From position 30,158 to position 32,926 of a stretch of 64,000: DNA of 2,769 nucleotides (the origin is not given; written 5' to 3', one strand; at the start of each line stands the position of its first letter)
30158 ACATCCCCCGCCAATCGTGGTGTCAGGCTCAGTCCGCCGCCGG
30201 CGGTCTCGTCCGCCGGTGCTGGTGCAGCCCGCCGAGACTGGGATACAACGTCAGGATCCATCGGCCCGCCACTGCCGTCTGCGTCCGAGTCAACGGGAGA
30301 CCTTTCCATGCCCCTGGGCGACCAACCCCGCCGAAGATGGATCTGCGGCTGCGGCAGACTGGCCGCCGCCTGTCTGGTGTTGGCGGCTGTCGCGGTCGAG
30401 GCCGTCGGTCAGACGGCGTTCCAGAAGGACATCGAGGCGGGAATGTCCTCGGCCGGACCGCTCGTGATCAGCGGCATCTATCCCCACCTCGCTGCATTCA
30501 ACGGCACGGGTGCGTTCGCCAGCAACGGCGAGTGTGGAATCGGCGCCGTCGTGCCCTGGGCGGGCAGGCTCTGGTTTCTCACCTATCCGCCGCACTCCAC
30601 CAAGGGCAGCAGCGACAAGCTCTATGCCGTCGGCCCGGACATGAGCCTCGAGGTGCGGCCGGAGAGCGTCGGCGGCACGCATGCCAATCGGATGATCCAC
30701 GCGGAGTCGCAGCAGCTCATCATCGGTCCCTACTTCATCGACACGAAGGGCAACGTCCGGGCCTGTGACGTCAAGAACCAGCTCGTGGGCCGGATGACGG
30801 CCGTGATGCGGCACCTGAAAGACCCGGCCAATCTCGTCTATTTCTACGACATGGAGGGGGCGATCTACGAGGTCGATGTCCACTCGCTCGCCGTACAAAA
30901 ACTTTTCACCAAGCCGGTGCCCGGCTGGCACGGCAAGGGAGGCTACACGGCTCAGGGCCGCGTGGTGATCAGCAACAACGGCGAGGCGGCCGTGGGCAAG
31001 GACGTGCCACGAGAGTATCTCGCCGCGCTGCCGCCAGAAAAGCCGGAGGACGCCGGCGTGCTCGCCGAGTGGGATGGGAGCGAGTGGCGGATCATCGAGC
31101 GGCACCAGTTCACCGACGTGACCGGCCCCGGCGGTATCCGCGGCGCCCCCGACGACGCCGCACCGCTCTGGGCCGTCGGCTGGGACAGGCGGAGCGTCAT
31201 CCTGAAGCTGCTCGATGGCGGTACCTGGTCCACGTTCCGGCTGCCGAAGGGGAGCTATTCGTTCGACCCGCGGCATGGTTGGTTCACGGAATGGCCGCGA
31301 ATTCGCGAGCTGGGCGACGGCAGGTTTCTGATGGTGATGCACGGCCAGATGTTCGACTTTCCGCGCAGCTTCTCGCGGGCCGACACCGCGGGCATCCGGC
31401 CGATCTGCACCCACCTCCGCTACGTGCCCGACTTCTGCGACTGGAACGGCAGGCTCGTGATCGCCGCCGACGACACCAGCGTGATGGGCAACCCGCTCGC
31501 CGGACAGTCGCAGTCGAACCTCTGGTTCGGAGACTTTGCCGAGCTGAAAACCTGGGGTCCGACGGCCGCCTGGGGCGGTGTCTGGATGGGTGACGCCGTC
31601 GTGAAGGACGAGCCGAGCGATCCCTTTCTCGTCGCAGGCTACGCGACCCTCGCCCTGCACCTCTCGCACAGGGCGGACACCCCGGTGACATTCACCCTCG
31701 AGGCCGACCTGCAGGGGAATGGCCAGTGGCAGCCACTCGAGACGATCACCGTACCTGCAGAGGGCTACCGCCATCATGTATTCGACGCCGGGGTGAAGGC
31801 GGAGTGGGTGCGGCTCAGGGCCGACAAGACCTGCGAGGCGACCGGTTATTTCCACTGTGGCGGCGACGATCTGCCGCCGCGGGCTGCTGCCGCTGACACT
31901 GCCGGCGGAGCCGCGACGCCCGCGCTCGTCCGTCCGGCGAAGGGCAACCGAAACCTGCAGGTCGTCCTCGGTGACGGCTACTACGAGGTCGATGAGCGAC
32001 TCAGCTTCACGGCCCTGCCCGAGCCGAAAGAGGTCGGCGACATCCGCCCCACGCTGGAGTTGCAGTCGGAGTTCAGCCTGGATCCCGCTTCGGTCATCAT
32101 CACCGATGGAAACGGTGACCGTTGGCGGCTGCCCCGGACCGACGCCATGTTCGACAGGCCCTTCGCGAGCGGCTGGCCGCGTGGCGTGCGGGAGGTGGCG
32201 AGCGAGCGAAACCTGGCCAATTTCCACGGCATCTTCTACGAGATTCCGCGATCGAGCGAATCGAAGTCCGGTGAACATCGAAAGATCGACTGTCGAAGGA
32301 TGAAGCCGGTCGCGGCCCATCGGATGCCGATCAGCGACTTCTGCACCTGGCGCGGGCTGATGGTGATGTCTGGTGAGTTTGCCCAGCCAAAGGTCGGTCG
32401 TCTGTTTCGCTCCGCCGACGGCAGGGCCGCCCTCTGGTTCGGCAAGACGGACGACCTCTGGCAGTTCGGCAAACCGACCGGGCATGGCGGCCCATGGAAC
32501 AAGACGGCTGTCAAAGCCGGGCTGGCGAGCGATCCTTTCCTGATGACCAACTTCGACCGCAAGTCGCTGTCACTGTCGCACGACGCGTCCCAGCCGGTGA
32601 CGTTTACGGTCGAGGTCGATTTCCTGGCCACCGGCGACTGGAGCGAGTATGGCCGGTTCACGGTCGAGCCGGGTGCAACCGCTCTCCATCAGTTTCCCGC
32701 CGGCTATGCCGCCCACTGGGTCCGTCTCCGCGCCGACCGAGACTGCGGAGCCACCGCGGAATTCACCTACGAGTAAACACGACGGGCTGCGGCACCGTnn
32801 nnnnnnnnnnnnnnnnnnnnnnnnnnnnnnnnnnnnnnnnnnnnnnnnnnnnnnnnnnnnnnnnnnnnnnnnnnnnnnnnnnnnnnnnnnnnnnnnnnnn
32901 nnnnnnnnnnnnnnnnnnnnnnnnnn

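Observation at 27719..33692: Cluster of four exported proteins: TAT TIM-barrel + TAT Gfo/Idh/MocA oxidoreductase + 822-aa unknown + second TIM-barrel (candidate periplasmic oxidative sugar/glycoside-processing module)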

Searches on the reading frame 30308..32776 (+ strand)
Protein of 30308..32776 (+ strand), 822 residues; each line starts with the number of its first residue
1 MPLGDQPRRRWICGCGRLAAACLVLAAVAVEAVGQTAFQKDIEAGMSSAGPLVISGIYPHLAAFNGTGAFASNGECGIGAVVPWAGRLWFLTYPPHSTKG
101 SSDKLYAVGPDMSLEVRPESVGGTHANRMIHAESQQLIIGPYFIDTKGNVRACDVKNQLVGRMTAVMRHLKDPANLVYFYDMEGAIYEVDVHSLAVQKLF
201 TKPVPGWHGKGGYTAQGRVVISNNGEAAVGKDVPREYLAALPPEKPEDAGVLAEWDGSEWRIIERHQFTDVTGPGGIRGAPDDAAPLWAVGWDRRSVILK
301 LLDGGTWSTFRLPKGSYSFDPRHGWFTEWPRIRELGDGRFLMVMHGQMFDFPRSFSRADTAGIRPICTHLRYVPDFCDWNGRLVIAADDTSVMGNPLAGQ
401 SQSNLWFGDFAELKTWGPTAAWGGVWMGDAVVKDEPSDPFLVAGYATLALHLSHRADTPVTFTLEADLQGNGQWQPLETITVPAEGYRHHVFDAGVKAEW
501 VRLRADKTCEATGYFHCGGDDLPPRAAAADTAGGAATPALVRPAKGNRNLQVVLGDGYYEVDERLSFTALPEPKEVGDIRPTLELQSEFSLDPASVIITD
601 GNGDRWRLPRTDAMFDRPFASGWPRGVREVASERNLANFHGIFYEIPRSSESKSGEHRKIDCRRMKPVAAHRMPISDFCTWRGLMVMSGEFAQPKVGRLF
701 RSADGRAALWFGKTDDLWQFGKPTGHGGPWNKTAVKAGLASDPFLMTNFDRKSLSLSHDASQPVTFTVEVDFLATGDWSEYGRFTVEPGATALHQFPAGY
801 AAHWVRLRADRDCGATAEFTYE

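Call 6: search_protein_families(library=pfam, proteins=[window:30308-32776:+], max_evalue=0.01)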
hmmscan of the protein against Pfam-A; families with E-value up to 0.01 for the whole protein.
window:30308-32776:+ (822 aa): 0 families

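Call 7: search_protein_families(library=ncbifam, proteins=[window:30308-32776:+], max_evalue=0.01)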
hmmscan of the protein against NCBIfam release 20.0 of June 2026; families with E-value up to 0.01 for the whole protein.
window:30308-32776:+ (822 aa): 0 families

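Call 8: search_solved_structures(query=window:30308-32776:+, max_evalue=1)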
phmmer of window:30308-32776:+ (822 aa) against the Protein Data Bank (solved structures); distinct sequences matched with E-value up to 1: 0.

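Call 10: find_homologous_proteins(query=window:30308-32776:+, region=1-822)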
Query window:30308-32776:+, residues 1-822 (822 aa): 6461 proteins with E <= 0.001 among 8000 candidates; the best 120 are listed.
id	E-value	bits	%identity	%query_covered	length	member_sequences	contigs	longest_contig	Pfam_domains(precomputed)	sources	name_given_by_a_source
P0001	0.0e+0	1956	100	100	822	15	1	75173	-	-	-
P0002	0.0e+0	1698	88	96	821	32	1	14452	-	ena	-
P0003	0.0e+0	1695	86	100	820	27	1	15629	-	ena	-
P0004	0.0e+0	1685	86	100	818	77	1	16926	-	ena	-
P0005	0.0e+0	1667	85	100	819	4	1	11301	-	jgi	-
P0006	0.0e+0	1663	85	100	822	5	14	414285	-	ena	-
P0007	0.0e+0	1643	84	100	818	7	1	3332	-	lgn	-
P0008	0.0e+0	1617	83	96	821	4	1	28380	-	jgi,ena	-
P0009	0.0e+0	1616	83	99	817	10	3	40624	-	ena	-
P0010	0.0e+0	1549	80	100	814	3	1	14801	-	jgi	jgi:hypothetical protein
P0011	0.0e+0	1537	80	97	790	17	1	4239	-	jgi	jgi:hypothetical protein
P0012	0.0e+0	1535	80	97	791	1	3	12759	-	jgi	-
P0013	0.0e+0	1432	75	98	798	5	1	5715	-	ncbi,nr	ncbi:MAG: hypothetical protein HZA91_19685 [Verrucomicrobia bacterium]|nr:hypothetical protein [Verr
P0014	0.0e+0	1416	77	94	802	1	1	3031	-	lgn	-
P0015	0.0e+0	1415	77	94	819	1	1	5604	-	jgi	jgi:hypothetical protein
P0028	0.0e+0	1129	62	94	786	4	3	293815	-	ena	-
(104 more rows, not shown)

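Call 14: find_encoding_contigs(protein=P0006, flank=10000, max_places=2)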
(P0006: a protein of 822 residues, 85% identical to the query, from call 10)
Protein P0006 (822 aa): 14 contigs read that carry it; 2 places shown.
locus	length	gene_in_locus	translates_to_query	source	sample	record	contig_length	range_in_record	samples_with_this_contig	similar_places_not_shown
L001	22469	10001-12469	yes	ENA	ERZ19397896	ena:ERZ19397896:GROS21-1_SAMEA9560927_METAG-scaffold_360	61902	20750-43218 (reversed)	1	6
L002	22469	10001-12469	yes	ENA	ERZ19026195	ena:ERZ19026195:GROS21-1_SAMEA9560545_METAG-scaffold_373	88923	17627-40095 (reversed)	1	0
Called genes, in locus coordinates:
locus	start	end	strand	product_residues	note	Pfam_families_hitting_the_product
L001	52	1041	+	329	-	PF00294:PfkB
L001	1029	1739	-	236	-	PF03372:Exo_endo_phos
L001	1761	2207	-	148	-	PF18423:zf_CopZ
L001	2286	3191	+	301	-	PF01261:AP_endonuc_2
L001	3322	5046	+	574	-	PF12831:FAD_oxidored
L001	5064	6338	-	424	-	PF00202:Aminotran_3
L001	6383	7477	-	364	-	PF00180:Iso_dh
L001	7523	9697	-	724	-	PF05448:AXE1, PF01738:DLH, PF00326:Peptidase_S9, PF10142:PhoPQ_related (faint)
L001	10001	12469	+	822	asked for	-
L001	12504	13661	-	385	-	PF00067:p450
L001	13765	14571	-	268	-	PF00106:adh_short, PF08659:KR (weak), PF13561:adh_short_C2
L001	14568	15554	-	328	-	-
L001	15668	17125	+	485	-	PF00724:Oxidored_FMN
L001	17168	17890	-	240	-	PF06026:Rib_5-P_isom_A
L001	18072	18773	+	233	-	PF01182:Glucosamine_iso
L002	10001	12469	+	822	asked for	-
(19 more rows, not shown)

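Call 15: find_encoding_contigs(protein=P0028, flank=10000, max_places=2)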
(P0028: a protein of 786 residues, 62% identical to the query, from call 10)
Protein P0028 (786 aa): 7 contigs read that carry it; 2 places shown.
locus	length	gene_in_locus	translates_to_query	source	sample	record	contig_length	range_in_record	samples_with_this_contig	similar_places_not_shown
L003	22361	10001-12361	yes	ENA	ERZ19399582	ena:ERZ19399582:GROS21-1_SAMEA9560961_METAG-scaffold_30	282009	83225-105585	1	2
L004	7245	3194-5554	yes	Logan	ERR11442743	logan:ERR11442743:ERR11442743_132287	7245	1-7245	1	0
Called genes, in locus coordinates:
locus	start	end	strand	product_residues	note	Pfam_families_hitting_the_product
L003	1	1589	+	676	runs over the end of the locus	PF03279:Lip_A_acyltrans, PF01075:Glyco_transf_9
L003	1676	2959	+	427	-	PF00696:AA_kinase, PF00583:Acetyltransf_1, PF13673:Acetyltransf_10 (faint), PF13508:Acetyltransf_7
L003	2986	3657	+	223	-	PF13302:Acetyltransf_3, PF00583:Acetyltransf_1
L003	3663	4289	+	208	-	PF04299:FMN_bind_2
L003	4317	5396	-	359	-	PF00392:GntR, PF13377:Peripla_BP_3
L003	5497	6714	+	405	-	PF24316:Tli3 (faint), PF13859:BNR_3, PF02012:BNR (faint), PF13088:BNR_2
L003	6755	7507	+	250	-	PF03737:RraA-like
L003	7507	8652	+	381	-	PF13088:BNR_2, PF13859:BNR_3, PF02012:BNR (faint)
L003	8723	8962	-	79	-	PF09360:zf-CDGSH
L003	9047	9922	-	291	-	PF00165:HTH_AraC (faint), PF12833:HTH_18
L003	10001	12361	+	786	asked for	-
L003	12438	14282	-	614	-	PF00009:GTP_EFTU, PF22042:EF-G_D2 (weak), PF03144:GTP_EFTU_D2, PF00679:EFG_C, PF21018:BipA_C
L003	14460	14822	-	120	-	-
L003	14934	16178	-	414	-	PF01270:Glyco_hydro_8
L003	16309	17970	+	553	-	PF12831:FAD_oxidored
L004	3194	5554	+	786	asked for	-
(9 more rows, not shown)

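Call 16: find_encoding_contigs(protein=P0009, flank=8000, max_places=2)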
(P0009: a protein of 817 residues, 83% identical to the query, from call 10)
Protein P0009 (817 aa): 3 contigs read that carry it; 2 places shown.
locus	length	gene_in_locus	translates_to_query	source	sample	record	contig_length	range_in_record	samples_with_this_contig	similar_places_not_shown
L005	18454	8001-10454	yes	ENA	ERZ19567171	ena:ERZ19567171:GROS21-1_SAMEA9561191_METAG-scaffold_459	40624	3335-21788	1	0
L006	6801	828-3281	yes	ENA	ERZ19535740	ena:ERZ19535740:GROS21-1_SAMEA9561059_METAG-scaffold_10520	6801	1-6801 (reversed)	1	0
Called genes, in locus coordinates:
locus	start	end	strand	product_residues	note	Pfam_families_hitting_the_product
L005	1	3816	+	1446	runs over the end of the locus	PF01436:NHL (faint), PF22807:TrAA12 (faint)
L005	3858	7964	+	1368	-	PF06452:CBM9_1 (faint), PF13860:FlgD_ig (weak)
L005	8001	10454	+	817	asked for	-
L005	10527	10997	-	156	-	PF14588:YjgF_endoribonc, PF01042:Ribonuc_L-PSP (weak)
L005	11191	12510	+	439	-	PF00202:Aminotran_3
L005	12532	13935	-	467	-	PF00753:Lactamase_B (weak), PF00581:Rhodanese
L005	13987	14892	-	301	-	PF01261:AP_endonuc_2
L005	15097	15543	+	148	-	PF18423:zf_CopZ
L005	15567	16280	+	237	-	PF03372:Exo_endo_phos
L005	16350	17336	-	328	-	PF00294:PfkB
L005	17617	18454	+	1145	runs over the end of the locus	PF23500:DUF7133, PF07995:GSDH, PF02985:HEAT (faint), PF13646:HEAT_2 (weak), PF00034:Cytochrom_C (faint)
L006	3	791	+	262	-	?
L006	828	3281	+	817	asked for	-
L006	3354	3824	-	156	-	PF14588:YjgF_endoribonc, PF01042:Ribonuc_L-PSP (weak)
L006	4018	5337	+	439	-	PF00202:Aminotran_3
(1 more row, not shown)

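Call 17: find_encoding_contigs(protein=P0004, flank=8000, max_places=2)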
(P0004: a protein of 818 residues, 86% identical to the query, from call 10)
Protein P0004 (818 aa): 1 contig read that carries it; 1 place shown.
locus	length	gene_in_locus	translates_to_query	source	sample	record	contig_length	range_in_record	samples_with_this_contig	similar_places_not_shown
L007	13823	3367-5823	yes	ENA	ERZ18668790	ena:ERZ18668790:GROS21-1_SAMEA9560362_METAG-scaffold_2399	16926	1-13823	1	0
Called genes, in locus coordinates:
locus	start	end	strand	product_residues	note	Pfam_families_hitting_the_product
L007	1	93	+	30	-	?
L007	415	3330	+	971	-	-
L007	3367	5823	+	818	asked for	-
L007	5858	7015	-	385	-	PF00067:p450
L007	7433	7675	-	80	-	-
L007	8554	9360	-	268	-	PF00106:adh_short, PF08659:KR (weak), PF13561:adh_short_C2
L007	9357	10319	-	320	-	-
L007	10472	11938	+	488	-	PF00724:Oxidored_FMN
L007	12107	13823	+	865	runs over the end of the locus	PF02012:BNR (faint), PF13088:BNR_2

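Call 18: find_encoding_contigs(protein=P0008, flank=8000, max_places=2)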
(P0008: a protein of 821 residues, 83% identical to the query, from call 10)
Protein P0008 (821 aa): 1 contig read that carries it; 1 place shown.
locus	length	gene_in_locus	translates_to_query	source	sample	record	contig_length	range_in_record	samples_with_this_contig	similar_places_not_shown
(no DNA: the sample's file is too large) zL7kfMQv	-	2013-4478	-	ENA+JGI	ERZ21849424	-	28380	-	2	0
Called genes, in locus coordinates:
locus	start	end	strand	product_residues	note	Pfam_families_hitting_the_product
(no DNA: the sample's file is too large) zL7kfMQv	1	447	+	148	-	?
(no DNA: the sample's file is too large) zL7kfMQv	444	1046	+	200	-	-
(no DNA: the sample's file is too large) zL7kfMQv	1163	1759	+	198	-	-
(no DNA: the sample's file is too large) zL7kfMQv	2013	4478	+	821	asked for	-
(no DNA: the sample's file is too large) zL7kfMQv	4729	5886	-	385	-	PF00067:p450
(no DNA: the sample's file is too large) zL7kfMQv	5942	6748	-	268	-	PF00106:adh_short, PF08659:KR, PF13561:adh_short_C2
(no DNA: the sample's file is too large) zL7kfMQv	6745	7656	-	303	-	-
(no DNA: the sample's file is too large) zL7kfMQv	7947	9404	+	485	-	PF00724:Oxidored_FMN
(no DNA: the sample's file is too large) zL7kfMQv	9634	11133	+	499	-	PF13396:PLDc_N, PF13091:PLDc_2, PF00614:PLDc (weak), PF13091:PLDc_2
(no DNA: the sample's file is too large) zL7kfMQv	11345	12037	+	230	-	PF00596:Aldolase_II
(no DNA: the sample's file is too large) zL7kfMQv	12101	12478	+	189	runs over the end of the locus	PF03079:ARD, PF07883:Cupin_2 (weak)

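Call 28: predict_structure(alignment_id=A1)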
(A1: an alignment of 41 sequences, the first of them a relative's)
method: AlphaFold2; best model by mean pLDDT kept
length: 822 residues; sequences in the alignment: 41
mean_pLDDT: 86.5   pTM: 0.88
mean pLDDT of the five models: 86.5, 86.3, 85.9, 85.4, 85.1
residues with pLDDT >= 90: 541; 70-90: 159; 50-70: 56; < 50: 66
segments of 3 or more residues with pLDDT < 50: 1-16, 22-48, 229-232, 234-236, 323-327, 526-533
pLDDT, mean of each block of 10 residues (from residue 1): 36 45 45 34 43 95 78 80 97 80 92 94 87 97 98 95 94 97 94 97 81 95 71 50 68 92 90 95 95 92 97 85 52 91 94 97 95 92 92 80 94 91 95 98 94 98 98 97 97 89 98 92 52 64 91 92 96 87 84 94 94 89 88 89 88 62 92 90 91 79 91 91 93 98 94 97 98 95 98 95 97 98 92
secondary structure, 60 per line:
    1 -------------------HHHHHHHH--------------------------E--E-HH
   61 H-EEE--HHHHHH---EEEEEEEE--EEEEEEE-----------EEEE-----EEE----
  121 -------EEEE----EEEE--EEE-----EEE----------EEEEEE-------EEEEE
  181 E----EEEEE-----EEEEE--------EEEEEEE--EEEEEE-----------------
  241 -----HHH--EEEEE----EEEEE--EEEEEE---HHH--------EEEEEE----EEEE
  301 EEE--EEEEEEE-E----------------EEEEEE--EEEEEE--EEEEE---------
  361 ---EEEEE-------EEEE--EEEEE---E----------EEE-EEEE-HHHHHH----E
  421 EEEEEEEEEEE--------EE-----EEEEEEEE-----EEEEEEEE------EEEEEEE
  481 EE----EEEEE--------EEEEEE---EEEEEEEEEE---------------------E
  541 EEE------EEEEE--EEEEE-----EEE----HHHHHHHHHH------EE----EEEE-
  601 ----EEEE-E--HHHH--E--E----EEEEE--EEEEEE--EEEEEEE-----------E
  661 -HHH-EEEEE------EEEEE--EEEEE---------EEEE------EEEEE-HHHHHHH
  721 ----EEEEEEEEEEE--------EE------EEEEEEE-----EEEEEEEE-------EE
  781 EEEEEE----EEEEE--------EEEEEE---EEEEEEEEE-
elements in order (helices of 4 or more, strands of 3 or more residues): H20-27 E63-65 H68-73 E77-84 E87-93 E105-108 E114-116 E128-131 E136-139 E142-144 E150-152 E163-168 E176-181 E186-190 E196-200 E209-215 E218-223 E251-255 E260-264 E267-272 E287-292 E297-303 E306-312 E331-336 E339-344 E347-351 E364-368 E376-379 E382-386 E401-403 E405-408 H410-415 E420-431 E447-454 E460-467 E474-482 E487-491 E500-505 E509-518 E540-543 E550-554 E557-561 E567-569 H574-583 E596-599 E605-608 H613-616 E627-631 E634-639 E642-648 E666-670 E677-681 E684-688 E698-701 E708-712 H714-720 E725-735 E752-758 E764-771 E779-786 E791-795 E804-809 E813-821

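Call 31: fold_search(model_id=the predicted structure, library=pdb)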
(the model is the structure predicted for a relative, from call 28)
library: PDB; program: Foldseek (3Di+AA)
matches with E <= 10: 1875; with E <= 0.001: 379
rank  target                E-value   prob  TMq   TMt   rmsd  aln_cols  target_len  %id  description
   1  9ejm_A                2.2e-09  1.00  0.20  0.19  27.3      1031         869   10  Lgl2 bound to the aPKCiota-Par6B complex in its ADP-bound form (released 2025-07-02)
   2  9ejl_A                5.6e-09  1.00  0.20  0.19  27.8       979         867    9  Lgl2 bound to the aPKCiota-Par6B complex in nucleotide-free form. Conformation with visible head sub-complex. (released 2025-07-02)
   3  7sg7_S                7.5e-09  1.00  0.19  0.30  18.4       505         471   11  In situ cryo-EM structure of bacteriophage Sf6 gp8:gp14N complex at 2.8 A resolution (released 2022-11-09)
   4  8u10_1                1.8e-08  1.00  0.20  0.30  18.1       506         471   10  In situ cryo-EM structure of bacteriophage P22 gp1:gp4:gp5:gp10:gp9 N-term complex in conformation 1 at 3.2A resolutio (released 2023-11-22)
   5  4ci1_A                2.7e-08  1.00  0.22  0.18  27.6       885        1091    8  Structure of the DDB1-CRBN E3 ubiquitin ligase bound to thalidomide (released 2014-07-16)
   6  9e78_0L               3.2e-08  1.00  0.25  0.32  20.7       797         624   10  48-nm repeat of the Leishmania tarentolae doublet microtubule (released 2025-03-12)
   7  9n6v_LH               3.7e-08  1.00  0.18  0.19  22.6       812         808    7  SSU processome maturation and disassembly, State A (released 2025-11-05)
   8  3mkq_C                4.3e-08  1.00  0.21  0.21  22.5       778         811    8  Crystal structure of yeast alpha/betaprime-COP subcomplex of the COPI vesicular coat (released 2010-07-14)
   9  9no3_B                1.9e-07  1.00  0.18  0.26  17.2       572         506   11  The bifunctional arabinofuranosidase/xylosidase from metagenome of Pseudacanthotermes militaris. (released 2025-10-08)
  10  9qaw_B                1.9e-07  1.00  0.18  0.05  27.5       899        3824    7  CryoEM structure of the human LRP2 receptor ectodomain in complex with LRPAP1 (released 2026-03-11)
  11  5h1k_A                2.0e-07  1.00  0.24  0.28  21.8       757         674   10  Crystal structure of WD40 repeat domains of Gemin5 in complex with 13-nt U4 snRNA fragment (released 2016-11-23)
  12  4a2l_A                2.4e-07  1.00  0.15  0.16  23.9       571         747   10  Structure of the periplasmic domain of the heparin and heparan sulphate sensing hybrid two component system BT4663 in  (released 2012-05-02)
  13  5h3t_C                2.8e-07  1.00  0.25  0.30  21.8       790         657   11  m7G cap bound to GEMIN5-WD (released 2016-12-28)
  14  6n8q                  3.0e-07  1.00  0.19  0.19  24.0       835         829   10  Crystal structure of the human cell polarity protein Lethal Giant Larvae 2 (Lgl2). Unphosphorylated, crystal form 2. (released 2019-05-08)
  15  6u42_5L               3.7e-07  1.00  0.24  0.30  21.8       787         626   11  Natively decorated ciliary doublet microtubule (released 2019-11-13)
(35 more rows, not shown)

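Call 32: find_related_loci(query=A1, collection=genome_contigs, flank=10000)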
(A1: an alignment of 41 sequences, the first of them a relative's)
Query A1 (822 aa) in genome_contigs; peptide patterns used: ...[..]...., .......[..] (x = any residue, [..] = any of these).
596 stretches matched a pattern; 532 encode a relative of the query (tblastn E <= 1e-3); the best 80 are kept; 80 distinct loci.
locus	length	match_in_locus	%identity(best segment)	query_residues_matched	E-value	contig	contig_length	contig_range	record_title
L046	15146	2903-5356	84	3-822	0e+0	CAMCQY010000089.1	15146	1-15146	MAG: Candidatus Kuenenia stuttgartiensis isolate MiE-14oct19-235 genome assembly, contig: MiE-14oct19-C5642, whole genom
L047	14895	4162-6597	80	5-822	0e+0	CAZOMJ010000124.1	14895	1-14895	MAG TPA_asm: uncultured Candidatus Kuenenia sp. isolate binchicken_co255_452 genome assembly, contig: k141_1861383, whol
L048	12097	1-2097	86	122-822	0e+0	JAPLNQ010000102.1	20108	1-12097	MAG: Planctomycetia bacterium isolate LacPavin_0419_WC53_MAG_65_8 LacPavin_0419_WC53_scaffold_268719, whole genome shotg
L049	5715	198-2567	75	18-822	0e+0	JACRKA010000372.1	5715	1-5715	MAG: Verrucomicrobia bacterium isolate NC_groundwater_1843_Pr3_B-0.1um_65_12 SR-2_scaffold_141_3807354, whole genome sho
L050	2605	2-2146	81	103-822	0e+0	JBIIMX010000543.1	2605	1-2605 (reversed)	MAG: Pirellulales bacterium isolate ME2002-08-01_3300044695_group1_bin189 Rohwer_bin1733_scaffold_66787_c1, whole genome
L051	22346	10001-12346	74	44-821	0e+0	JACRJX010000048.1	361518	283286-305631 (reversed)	MAG: Verrucomicrobia bacterium isolate NC_groundwater_1840_Pr3_B-0.1um_61_25 SR-2_scaffold_141_4225553, whole genome sho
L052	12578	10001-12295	62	46-822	0e+0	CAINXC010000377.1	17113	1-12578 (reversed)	MAG: uncultured Verrucomicrobia bacterium isolate Umea_bin-08071 genome assembly, contig: bin-08071:377/840, whole genom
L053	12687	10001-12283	64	51-822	0e+0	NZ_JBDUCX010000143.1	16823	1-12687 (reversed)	MAG: Chthoniobacter sp. isolate cluster4_bin.57 NODE_6941_length_16823_cov_7.105081, whole genome shotgun sequence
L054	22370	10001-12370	59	14-822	0e+0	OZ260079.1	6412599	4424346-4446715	MAG: Phragmitibacter sp. isolate NI281-mx-bin07 genome assembly, chromosome: 1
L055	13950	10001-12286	64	51-822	0e+0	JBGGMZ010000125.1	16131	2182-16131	MAG: Chthoniobacter sp. isolate bin.029 k141_1701071, whole genome shotgun sequence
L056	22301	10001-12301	62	45-822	0e+0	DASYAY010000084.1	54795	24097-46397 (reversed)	MAG TPA_asm: Chthoniobacter sp. isolate SMAG_U4893 k141_3376227, whole genome shotgun sequence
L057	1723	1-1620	82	281-822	0e+0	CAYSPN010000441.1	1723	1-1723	MAG TPA_asm: uncultured Candidatus Kuenenia sp. isolate binchicken_co255_45 genome assembly, contig: k141_3367657, whole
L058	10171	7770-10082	58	51-822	0e+0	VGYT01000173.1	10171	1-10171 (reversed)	MAG: Planctomycetota bacterium isolate M_DeepCast_400m_m2_048 M_DeepCast_400m_m2_048_Ga0194112_10012856, whole genome sh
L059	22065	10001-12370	55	23-822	0e+0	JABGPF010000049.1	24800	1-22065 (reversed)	MAG: Phycisphaerales bacterium isolate co234_bin25 NODE_3850_length_24800_cov_5.257709, whole genome shotgun sequence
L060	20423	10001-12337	57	46-822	0e+0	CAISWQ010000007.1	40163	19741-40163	MAG: uncultured Lentisphaerae bacterium isolate LaPlata-15m-a_bin-260 genome assembly, contig: bin-260:007/125, whole ge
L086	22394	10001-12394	51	23-822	0e+0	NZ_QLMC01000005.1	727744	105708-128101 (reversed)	Larkinella arboricola strain DSM 21851 LX87DRAFT_scaffold00005.5, whole genome shotgun sequence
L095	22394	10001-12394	50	17-822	0e+0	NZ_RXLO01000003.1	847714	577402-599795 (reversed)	Chitinophaga rhizosphaerae strain T16R-86 Scaffold3, whole genome shotgun sequence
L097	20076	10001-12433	50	17-822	0e+0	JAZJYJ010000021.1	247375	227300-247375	MAG: Bacteroidota bacterium isolate ADI_H1L3_2_122_18_3-bin037 ADIH1L32_B037_0_000000000021, whole genome shotgun sequen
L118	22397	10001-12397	49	23-822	0e+0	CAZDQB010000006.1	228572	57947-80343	MAG TPA_asm: uncultured Sediminibacterium sp. isolate SRP285395_co2_403 genome assembly, contig: NODE_51_length_228572_c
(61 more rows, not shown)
